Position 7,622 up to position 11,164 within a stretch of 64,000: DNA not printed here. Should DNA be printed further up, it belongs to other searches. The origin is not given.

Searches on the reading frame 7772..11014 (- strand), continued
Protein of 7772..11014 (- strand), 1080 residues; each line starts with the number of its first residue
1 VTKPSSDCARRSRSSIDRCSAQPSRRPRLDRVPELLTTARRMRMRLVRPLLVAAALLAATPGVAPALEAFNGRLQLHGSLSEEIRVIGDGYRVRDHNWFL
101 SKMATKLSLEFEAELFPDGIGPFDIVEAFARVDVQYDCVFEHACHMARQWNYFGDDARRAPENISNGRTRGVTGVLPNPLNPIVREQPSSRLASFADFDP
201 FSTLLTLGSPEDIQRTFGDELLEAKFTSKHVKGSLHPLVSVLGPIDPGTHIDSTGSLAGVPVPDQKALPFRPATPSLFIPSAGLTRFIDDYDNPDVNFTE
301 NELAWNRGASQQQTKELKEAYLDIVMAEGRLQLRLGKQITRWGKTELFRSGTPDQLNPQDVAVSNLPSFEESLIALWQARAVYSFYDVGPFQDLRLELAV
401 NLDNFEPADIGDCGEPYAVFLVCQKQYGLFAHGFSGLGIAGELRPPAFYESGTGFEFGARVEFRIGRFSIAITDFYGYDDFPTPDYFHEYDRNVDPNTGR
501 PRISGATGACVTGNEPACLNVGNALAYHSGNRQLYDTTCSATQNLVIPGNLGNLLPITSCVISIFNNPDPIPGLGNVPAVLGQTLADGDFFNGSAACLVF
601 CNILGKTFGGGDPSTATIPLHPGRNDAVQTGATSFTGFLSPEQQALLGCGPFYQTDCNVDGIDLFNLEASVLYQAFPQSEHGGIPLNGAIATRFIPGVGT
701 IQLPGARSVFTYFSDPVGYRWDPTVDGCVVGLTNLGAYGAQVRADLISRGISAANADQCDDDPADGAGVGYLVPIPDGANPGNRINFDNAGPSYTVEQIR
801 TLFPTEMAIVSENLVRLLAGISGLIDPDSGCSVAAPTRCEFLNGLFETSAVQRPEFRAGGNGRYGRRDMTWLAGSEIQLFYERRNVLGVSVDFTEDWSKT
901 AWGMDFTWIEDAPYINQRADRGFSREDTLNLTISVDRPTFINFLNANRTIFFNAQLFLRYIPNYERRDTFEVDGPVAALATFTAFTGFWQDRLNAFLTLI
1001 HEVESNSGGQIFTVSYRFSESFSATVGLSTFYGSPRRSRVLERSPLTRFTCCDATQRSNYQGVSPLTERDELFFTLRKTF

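Call 50: fold_search(model_id=the predicted structure, library=pdb)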
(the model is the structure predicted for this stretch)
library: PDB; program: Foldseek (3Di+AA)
matches with E <= 10: 674; with E <= 0.001: 3
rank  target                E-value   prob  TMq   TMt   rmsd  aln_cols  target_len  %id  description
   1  9a32_MODEL_1_A        8.9e-05  1.00  0.12  0.32   5.7       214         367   12  Model of E. coli OmpC by in-cell photo-crosslinking MS and deep learning (released 2023-02-24)
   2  5oyk                  5.9e-04  1.00  0.12  0.32  10.7       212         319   10  Outer-membrane expressed OmpT of Vibrio cholerae (released 2018-04-25)
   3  6ehd                  5.9e-04  1.00  0.12  0.33  10.6       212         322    9  OmpT (in-vitro folded), an outer membrane protein of Vibrio cholerae (released 2018-04-25)
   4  5o9c_A                1.0e-03  1.00  0.12  0.32   7.0       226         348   11  Crystal structure of Omp36 from Enterobacter aerogenes (released 2018-06-27)
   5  6ehf                  1.4e-03  1.00  0.12  0.33  10.6       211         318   11  OmpT (in-vitro folded), an outer membrane protein Vibrio cholerae (trimer form) (released 2018-04-25)
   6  2xe1                  1.4e-03  1.00  0.12  0.33   6.9       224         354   12  Molecular insights into clinically isolated OmpC mutants and their role in multi-drug resistance (released 2010-05-19)
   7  6ehc_A                1.7e-03  1.00  0.11  0.32   5.6       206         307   11  OmpUdeltaN (N-terminus deletion mutant of OmpU), outer membrane protein of Vibrio cholerae (released 2018-04-25)
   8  2f1c                  1.8e-03  0.97  0.10  0.28  12.8       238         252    8  Crystal structure of the monomeric porin OmpG (released 2006-06-27)
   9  4afk                  1.9e-03  0.99  0.12  0.24  10.6       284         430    9  In meso structure of alginate transporter, AlgE, from Pseudomonas aeruginosa, PAO1 (released 2013-02-06)
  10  5fvn_A                2.3e-03  1.00  0.12  0.34   6.2       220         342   11  X-ray crystal structure of Enterobacter cloacae OmpE36 porin. (released 2016-08-10)
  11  4d64_A                2.5e-03  1.00  0.12  0.33   6.9       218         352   10  Structure of porin Omp-Pst1 from P. stuartii; the crystallographic symmetry generates a dimer of trimers. (released 2016-03-09)
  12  5d5d                  2.5e-03  0.99  0.11  0.25  12.4       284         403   10  In meso in situ serial X-ray crystallography structure of AlgE at 100 K (released 2016-01-13)
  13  5o79_C                2.8e-03  1.00  0.12  0.34   6.4       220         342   11  Klebsiella pneumoniae OmpK36 (released 2018-06-20)
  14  6rd3_A                2.8e-03  1.00  0.12  0.34   6.4       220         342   10  Crystal structure of the wild type OmpK36 from Klebsiella pneumonia (released 2019-09-11)
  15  7eqm_A                3.1e-03  1.00  0.13  0.36   6.4       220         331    8  Apo Truncated VhChiP (Delta 1-19) (released 2022-08-10)
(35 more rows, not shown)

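Call 80: search_solved_structures(query=A2, max_evalue=1)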
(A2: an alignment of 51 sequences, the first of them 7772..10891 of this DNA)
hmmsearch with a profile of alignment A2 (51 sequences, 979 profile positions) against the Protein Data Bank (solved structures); distinct sequences matched with E-value up to 1: 0.

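Call 85: fold_search(model_id=the predicted structure, library=viral)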
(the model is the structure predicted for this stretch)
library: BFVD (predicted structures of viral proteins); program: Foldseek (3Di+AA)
matches with E <= 10: 238; with E <= 0.001: 0
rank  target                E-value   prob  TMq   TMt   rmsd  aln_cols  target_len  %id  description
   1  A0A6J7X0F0            1.0e-03  1.00  0.09  0.30  11.1       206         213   13  Uncharacterized protein [uncultured Caudovirales phage]
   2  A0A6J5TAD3            2.1e-03  1.00  0.09  0.36   9.2       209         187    6  Porin domain-containing protein [uncultured Caudovirales phage]
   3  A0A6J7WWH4            1.3e-02  0.99  0.09  0.35   9.4       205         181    9  Uncharacterized protein [uncultured Caudovirales phage]
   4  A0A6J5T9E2            1.4e-02  0.16  0.05  0.15  25.4       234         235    9  Outer membrane protein beta-barrel [uncultured Caudovirales phage]
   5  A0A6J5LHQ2            1.8e-02  0.96  0.09  0.33   9.6       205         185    8  Uncharacterized protein [uncultured Caudovirales phage]
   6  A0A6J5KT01            3.2e-02  0.97  0.09  0.38   9.6       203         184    6  Uncharacterized protein [uncultured Caudovirales phage]
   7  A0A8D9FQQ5            4.4e-02  0.91  0.12  0.15   8.4       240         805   11  TonB-dependent receptor SusC [uncultured marine phage]
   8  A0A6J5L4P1            4.4e-02  0.87  0.11  0.24   9.0       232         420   10  OmpC Outer membrane protein (Porin) [uncultured Caudovirales phage]
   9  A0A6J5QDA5            6.4e-02  0.72  0.06  0.29  12.3       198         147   10  Outer membrane autotransporter barrel [uncultured Caudovirales phage]
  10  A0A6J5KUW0            1.1e-01  0.44  0.08  0.08  11.8       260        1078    9  Autotransporter beta-domain containing protein [uncultured Caudovirales phage]
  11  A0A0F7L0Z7            1.1e-01  0.30  0.06  0.24  12.5       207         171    8  Uncharacterized protein [uncultured marine virus]
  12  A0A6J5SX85            1.7e-01  0.77  0.10  0.36   8.6       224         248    9  DUF481 domain-containing protein [uncultured Caudovirales phage]
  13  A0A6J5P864            1.8e-01  0.21  0.06  0.23  11.5       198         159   10  Uncharacterized protein [uncultured Caudovirales phage]
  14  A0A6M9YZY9            1.8e-01  0.14  0.05  0.21  20.7       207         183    8  (no name in the UniProt tables at hand)
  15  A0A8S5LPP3            2.0e-01  0.15  0.05  0.12  21.5       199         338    8  Outer membrane protein [Myoviridae sp. ct0f722]
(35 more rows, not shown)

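Call 88: search_protein_representatives(protein=window:7772-10891:-)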
Query: 1039 residues. Proteins with E-value up to 0.001 (for the whole library): 744; up to 1e-10: 470; up to 1e-30: 233. The best 150 are listed.
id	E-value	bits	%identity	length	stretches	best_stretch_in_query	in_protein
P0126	0.0e+00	1493.1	66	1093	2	220-1039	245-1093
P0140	5.2e-240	815.6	49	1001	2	11-695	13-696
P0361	8.4e-220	748.7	45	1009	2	16-690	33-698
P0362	3.9e-212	723.3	46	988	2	4-691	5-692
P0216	1.7e-196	671.6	46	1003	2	15-694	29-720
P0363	9.1e-195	665.8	45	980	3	18-530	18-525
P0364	5.2e-193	660.0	43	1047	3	11-468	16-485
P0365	8.1e-187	639.5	50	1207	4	238-483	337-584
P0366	4.1e-182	623.9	46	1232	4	234-643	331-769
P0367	6.5e-179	613.3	47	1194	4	235-582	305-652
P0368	1.3e-178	612.3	46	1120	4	252-504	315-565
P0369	1.3e-178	612.3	47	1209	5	195-482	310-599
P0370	3.2e-177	607.7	46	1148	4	184-558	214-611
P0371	1.1e-176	605.9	42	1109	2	201-1039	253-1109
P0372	6.4e-176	603.4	42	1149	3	233-781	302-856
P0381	2.9e-166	571.5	42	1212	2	234-1039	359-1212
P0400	7.6e-154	530.3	44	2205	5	222-463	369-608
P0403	4.5e-152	524.5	38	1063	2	233-1039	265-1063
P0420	3.9e-135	468.4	42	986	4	591-1039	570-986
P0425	5.3e-123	428.2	61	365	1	662-1039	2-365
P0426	2.3e-122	426.1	48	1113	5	780-1039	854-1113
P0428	2.2e-121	422.9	48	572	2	762-1039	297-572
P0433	1.9e-116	406.5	74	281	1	797-1039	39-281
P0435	4.5e-114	398.6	40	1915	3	789-1038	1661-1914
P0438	5.6e-113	395.0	39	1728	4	783-1039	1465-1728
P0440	2.5e-110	386.2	38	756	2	453-1039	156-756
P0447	2.2e-104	366.6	39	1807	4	789-1037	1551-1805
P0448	3.1e-103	362.7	48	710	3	788-1039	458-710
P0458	2.1e-89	317.0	48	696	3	787-1039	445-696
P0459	2.7e-89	316.6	43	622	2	789-1039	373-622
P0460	7.6e-88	311.8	43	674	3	788-1039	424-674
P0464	1.6e-85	304.1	50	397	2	762-1039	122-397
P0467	2.6e-81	290.2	46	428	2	761-1039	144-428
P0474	4.7e-76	272.8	52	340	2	760-1039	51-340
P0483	6.4e-69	249.1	41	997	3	787-1039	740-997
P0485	2.2e-67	244.1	40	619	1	593-1039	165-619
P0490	6.9e-65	235.8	45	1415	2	789-1039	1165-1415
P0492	7.5e-62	225.7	38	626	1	477-1039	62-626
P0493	9.4e-62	225.4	41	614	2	787-1039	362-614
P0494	3.0e-61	223.8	47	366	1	789-1039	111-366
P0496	3.9e-61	223.4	74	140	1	900-1039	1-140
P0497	6.6e-61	222.6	45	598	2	787-1037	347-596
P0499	1.0e-59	218.7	46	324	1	788-1039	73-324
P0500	2.4e-59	217.5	46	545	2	789-1039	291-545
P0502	4.8e-59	216.5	46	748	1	780-1039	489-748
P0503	7.8e-59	215.8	45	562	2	787-1039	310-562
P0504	1.4e-58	214.9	44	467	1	787-1039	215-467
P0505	1.7e-58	214.6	40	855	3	789-1039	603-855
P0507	8.4e-57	209.0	47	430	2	788-1039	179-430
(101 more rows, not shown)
